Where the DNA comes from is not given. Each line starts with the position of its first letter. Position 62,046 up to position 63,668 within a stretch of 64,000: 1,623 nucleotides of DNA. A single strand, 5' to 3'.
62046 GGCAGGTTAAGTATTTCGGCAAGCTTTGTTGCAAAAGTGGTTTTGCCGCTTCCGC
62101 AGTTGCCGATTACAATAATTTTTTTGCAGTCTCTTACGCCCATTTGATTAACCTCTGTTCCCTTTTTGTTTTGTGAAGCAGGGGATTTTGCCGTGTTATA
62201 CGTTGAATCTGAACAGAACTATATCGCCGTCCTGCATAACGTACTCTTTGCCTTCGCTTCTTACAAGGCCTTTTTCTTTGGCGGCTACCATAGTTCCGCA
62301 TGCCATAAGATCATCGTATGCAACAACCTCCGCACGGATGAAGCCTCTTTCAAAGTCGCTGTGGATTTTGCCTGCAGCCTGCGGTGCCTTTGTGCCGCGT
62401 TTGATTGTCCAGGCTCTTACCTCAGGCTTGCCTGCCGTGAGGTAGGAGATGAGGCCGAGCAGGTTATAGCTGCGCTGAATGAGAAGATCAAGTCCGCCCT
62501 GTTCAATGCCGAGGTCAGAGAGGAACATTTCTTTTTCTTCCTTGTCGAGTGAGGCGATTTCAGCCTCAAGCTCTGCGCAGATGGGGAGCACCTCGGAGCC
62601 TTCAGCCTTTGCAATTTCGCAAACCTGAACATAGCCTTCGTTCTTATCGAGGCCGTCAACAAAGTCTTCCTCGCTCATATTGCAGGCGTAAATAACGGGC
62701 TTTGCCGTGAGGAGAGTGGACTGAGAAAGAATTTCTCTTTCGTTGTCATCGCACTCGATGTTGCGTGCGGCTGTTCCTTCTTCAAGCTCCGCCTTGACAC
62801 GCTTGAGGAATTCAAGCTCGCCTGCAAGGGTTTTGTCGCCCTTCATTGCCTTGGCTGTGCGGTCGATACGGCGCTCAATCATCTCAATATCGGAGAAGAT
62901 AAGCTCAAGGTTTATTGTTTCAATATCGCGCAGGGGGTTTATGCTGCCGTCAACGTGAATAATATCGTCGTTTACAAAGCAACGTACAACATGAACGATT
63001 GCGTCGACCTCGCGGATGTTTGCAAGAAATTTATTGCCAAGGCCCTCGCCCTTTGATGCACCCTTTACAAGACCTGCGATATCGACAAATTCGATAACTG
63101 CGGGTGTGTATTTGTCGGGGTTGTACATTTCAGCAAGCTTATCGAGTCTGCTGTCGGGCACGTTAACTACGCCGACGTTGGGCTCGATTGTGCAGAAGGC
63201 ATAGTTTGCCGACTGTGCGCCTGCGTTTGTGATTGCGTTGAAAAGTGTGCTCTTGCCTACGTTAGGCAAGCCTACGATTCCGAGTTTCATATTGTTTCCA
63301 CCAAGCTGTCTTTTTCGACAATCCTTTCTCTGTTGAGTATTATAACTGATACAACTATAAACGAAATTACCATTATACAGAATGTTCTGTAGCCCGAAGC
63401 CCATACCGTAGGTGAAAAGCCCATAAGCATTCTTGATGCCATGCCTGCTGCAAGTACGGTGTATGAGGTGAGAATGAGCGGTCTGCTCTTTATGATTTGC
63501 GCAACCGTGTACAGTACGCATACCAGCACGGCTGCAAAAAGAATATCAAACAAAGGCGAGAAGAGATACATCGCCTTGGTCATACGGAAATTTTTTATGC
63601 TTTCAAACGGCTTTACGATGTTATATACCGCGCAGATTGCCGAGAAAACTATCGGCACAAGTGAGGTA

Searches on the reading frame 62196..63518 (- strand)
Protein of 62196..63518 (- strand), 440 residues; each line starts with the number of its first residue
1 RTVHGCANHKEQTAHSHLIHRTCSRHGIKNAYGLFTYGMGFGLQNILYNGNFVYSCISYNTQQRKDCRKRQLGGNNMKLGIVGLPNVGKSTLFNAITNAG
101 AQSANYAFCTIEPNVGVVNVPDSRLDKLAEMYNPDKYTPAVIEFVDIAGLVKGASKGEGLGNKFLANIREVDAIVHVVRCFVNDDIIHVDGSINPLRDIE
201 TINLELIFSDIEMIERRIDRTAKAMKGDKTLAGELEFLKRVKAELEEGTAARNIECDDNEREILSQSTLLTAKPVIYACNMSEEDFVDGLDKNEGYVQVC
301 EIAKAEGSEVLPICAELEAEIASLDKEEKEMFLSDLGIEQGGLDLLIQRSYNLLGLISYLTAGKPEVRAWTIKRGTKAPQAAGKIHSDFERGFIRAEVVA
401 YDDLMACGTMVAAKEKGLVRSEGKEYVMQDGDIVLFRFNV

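Call 31: search_protein_families(library=ncbifam, proteins=[window:62196-63518:-], max_evalue=0.001)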
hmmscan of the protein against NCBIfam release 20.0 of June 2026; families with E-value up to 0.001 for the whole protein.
window:62196-63518:- (440 aa): 15 families
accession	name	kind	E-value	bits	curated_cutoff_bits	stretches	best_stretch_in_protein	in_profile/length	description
TIGR00092.1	TIGR00092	equivalog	2e-151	504.3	279.2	1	76-440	2-368/368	redox-regulated ATPase YchF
NF007171.0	PRK09602.1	subfamily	9.8e-39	133.3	387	1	76-327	2-265/397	YchF-related putative GTPase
NF008955.0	PRK12297.1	equivalog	7.8e-24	84.4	406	1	79-217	162-277/429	GTPase ObgE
NF008956.1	PRK12299.1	equivalog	1.2e-22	80.3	300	1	79-216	161-270/327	GTPase ObgE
TIGR02729.1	Obg_CgtA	equivalog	1.7e-22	79.9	280.25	1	79-216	160-274/329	Obg family GTPase CgtA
NF008954.1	PRK12296.1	equivalog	2.2e-18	65.9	377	1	79-208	162-268/470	GTPase ObgE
TIGR03156.1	GTP_HflX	equivalog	2.2e-08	33.4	216.75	1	61-123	174-236/351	GTPase HflX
TIGR00231.1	small_GTP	domain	1.1e-07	31.8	42.5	1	75-179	2-92/164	GTP-binding protein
NF008280.0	PRK11058.1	equivalog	2.3e-07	30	441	1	60-124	181-245/426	ribosome rescue GTPase HflX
TIGR00437.1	feoB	equivalog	1.5e-06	27.2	315.65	1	83-124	1-42/594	ferrous iron transport protein B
TIGR03596.1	GTPase_YlqF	equivalog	2.3e-06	27.2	208.2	1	61-104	103-147/276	ribosome biogenesis GTPase YlqF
TIGR03594.1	GTPase_EngA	equivalog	4.2e-06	26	306.7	1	73-98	172-197/432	ribosome biogenesis GTPase Der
NF007105.0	PRK09554.1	equivalog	7.8e-05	21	683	1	77-124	4-51/772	Fe(2+) transporter permease subunit FeoB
TIGR00436.1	era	equivalog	0.0001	21.8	116.25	0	78-100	2-24/270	GTPase Era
NF000908.1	PRK00089.1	equivalog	0.00084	18.7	237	0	80-98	7-25/291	GTPase Era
